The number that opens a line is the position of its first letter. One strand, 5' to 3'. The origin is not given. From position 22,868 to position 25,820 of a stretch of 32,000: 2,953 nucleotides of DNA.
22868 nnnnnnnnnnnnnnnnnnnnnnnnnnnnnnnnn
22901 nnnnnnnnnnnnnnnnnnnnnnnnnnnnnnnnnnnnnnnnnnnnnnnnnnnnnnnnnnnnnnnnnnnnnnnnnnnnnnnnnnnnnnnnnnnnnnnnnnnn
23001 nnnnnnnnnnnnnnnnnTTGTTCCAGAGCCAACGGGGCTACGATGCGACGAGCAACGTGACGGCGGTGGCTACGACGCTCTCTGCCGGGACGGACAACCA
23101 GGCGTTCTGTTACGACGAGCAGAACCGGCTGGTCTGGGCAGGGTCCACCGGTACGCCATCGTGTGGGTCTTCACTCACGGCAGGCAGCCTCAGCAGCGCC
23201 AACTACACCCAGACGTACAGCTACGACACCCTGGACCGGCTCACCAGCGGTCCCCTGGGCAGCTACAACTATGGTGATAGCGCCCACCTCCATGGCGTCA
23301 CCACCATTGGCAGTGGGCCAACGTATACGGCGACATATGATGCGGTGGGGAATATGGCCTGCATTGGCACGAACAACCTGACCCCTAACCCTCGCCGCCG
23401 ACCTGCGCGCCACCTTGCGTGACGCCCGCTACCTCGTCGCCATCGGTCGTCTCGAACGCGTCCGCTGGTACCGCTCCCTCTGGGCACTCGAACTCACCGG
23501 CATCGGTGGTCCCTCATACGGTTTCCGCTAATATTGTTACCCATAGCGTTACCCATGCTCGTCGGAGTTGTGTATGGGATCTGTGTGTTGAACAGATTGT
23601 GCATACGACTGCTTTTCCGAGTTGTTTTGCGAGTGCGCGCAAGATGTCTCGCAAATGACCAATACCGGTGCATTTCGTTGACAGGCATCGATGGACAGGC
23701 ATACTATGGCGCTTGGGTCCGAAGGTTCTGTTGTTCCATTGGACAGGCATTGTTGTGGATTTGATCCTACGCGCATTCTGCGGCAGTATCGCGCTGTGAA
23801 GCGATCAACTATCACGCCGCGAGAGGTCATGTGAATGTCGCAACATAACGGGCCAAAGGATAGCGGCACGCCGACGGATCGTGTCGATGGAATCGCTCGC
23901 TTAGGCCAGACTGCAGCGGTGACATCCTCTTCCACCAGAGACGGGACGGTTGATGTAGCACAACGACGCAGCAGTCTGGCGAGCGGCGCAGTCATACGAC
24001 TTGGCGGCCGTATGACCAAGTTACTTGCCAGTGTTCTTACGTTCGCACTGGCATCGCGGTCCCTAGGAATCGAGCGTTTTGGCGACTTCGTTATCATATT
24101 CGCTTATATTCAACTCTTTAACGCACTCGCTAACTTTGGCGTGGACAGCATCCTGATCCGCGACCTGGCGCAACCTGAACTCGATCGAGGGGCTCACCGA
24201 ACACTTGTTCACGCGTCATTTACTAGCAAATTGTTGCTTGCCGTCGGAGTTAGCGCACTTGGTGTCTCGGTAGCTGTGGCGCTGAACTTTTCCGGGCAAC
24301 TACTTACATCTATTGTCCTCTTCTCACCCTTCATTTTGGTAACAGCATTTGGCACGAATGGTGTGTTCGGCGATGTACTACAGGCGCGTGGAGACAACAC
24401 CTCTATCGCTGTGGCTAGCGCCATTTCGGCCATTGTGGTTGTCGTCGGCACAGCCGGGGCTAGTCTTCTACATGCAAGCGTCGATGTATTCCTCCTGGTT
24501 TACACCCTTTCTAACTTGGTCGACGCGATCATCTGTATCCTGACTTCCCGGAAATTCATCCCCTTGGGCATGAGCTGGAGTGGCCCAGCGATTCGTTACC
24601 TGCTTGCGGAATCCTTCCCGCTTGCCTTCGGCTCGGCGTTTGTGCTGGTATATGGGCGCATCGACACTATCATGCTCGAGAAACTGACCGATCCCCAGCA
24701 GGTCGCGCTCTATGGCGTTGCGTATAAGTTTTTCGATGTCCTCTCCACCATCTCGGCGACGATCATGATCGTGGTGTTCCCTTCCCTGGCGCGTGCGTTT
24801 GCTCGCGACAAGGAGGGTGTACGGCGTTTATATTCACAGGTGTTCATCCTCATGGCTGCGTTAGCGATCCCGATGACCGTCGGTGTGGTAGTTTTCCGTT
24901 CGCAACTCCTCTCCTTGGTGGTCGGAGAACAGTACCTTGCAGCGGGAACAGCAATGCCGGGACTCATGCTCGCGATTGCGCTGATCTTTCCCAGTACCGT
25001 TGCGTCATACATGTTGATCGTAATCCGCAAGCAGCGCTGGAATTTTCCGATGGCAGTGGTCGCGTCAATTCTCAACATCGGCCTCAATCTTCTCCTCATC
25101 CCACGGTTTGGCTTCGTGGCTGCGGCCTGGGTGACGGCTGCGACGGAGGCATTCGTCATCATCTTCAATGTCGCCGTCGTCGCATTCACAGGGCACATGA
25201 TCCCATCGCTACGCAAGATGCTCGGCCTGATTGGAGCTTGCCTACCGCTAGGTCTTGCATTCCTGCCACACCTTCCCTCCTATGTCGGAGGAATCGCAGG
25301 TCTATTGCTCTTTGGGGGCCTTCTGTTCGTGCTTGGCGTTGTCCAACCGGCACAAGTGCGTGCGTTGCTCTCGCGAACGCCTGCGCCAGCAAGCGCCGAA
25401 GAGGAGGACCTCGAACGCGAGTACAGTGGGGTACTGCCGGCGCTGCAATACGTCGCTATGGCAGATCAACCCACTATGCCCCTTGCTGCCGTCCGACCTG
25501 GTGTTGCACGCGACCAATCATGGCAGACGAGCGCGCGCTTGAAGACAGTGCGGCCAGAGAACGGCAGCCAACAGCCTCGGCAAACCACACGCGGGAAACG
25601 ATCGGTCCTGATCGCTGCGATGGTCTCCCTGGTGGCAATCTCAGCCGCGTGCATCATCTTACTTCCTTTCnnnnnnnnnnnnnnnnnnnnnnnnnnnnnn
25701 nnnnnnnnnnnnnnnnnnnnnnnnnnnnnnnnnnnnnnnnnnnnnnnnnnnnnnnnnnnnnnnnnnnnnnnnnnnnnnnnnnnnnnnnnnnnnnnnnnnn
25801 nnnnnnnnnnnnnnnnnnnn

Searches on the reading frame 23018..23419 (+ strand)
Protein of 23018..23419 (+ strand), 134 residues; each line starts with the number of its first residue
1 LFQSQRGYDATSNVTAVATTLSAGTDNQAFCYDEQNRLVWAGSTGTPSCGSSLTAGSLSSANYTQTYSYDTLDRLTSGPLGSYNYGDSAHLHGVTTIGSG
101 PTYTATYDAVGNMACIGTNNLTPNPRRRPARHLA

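Call 70: search_protein_families(library=pfam, proteins=[window:23018-23419:+], max_evalue=0.01)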
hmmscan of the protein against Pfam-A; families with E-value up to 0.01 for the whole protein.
window:23018-23419:+ (134 aa): 1 family
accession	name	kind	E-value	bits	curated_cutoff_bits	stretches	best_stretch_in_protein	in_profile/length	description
PF05593.20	RHS_repeat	-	8.7e-05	23.3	22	0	63-77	16-30/38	RHS Repeat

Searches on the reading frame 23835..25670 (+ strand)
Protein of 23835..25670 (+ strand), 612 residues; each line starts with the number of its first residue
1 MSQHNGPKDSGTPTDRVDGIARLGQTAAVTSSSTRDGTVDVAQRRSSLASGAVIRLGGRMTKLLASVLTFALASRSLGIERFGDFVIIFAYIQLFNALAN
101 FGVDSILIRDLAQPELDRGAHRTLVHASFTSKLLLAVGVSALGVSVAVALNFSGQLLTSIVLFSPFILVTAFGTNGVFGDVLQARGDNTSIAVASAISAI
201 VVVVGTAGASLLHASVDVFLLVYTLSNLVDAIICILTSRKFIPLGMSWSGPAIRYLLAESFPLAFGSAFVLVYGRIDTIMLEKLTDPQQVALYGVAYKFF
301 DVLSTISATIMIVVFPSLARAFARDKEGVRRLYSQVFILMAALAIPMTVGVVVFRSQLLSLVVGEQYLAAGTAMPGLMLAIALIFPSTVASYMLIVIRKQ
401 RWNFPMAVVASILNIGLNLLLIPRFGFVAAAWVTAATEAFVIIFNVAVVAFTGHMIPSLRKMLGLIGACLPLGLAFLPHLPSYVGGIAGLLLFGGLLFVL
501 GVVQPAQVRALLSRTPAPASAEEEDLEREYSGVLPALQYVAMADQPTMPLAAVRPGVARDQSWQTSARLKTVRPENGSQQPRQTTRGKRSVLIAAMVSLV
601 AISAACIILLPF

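Call 60: predict_structure(alignment_id=A3)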
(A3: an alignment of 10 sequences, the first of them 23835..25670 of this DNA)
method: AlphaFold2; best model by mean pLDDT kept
length: 612 residues; sequences in the alignment: 10
mean_pLDDT: 55.9   pTM: 0.57
mean pLDDT of the five models: 55.9, 52.4, 52.3, 44.3, 39.4
residues with pLDDT >= 90: 0; 70-90: 134; 50-70: 276; < 50: 202
segments of 3 or more residues with pLDDT < 50: 1-51, 112-117, 266-274, 316-329, 395-400, 505-601, 603-612
pLDDT, mean of each block of 10 residues (from residue 1): 28 26 25 32 40 58 70 74 74 69 53 49 72 78 73 79 83 73 64 74 81 82 83 77 70 62 49 47 57 60 56 48 45 58 60 63 60 58 57 50 57 61 60 63 61 56 63 59 62 64 44 34 36 34 29 28 28 30 35 44 46 39
secondary structure, 60 per line:
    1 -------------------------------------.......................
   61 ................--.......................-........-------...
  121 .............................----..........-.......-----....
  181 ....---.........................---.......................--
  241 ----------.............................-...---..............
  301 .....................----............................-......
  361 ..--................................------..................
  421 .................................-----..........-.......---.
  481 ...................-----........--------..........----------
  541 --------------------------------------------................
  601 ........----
elements in order: H38-76 H79-101 H103-110 H118-149 H154-163 H165-171 H177-184 H188-212 H216-238 H251-279 H287-321 H326-353 H355-362 H365-396 H403-453 H459-468 H470-476 H480-499 H505-512 H521-530 H585-608

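Call 63: fold_search(model_id=the predicted structure, library=pdb)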
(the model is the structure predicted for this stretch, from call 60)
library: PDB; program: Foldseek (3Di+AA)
matches with E <= 10: 375; with E <= 0.001: 50
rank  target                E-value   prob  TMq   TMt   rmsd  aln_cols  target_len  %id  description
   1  7wax                  1.7e-07  1.00  0.62  0.72   4.8       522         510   16  MurJ inward occluded form (released 2022-06-01)
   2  7waw                  3.9e-07  1.00  0.61  0.74   4.5       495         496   16  MurJ inward closed form (released 2022-06-01)
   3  6cc4                  4.5e-07  1.00  0.60  0.60   4.8       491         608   16  Structure of MurJ from Escherichia coli (released 2018-06-27)
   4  9nu5_A                7.5e-07  1.00  0.55  0.65   5.7       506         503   16  Structure of MurJ in complex with single gene lysis protein from phage PP7 (released 2026-02-11)
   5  6nc6_A                1.0e-06  1.00  0.53  0.67   6.1       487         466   15  Lipid II flippase MurJ, inward closed conformation (released 2019-04-17)
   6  7wag                  1.1e-06  1.00  0.61  0.70   5.2       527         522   16  Crystal structure of MurJ squeezed form (released 2022-06-01)
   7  9nu8_A                1.4e-06  1.00  0.51  0.60   7.1       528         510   16  Structure of MurJ in complex with single gene lysis protein from phage Changjiang3 (released 2026-02-11)
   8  9g9n_A                1.5e-06  1.00  0.56  0.80   4.1       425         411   18  Lipid III flippase WzxE with NB10 and NB7 nanobodies in inward-facing conformation - crystal 1 (released 2025-01-22)
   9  9nu4_A                2.0e-06  1.00  0.51  0.51   7.0       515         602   16  Structure of MurJ in complex with single gene lysis protein from phage M (released 2026-02-11)
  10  9g9p_A                2.4e-06  1.00  0.56  0.81   3.8       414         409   18  Lipid III flippase WzxE with NB10 and NB7 nanobodies in inward-facing conformation - crystal 2 (released 2025-01-22)
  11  6nc6_B                2.6e-06  1.00  0.54  0.69   5.9       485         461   14  Lipid II flippase MurJ, inward closed conformation (released 2019-04-17)
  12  6fhz                  3.5e-06  1.00  0.50  0.67   5.6       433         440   15  Inward-facing conformation of a multidrug resistance MATE family transporter of the MOP superfamily. (released 2019-05-08)
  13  6nc8                  4.5e-06  1.00  0.56  0.71   5.5       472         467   13  Lipid II flippase MurJ, inward occluded conformation (released 2019-04-17)
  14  9ukv_A                4.5e-06  1.00  0.50  0.57   7.4       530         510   16  JM Complex - E. coli MurJ, Levivirus M lysis protein LysM (SglM) (released 2025-09-10)
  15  5t77                  4.8e-06  1.00  0.51  0.64   6.6       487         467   14  Crystal structure of the MOP flippase MurJ (released 2016-12-28)
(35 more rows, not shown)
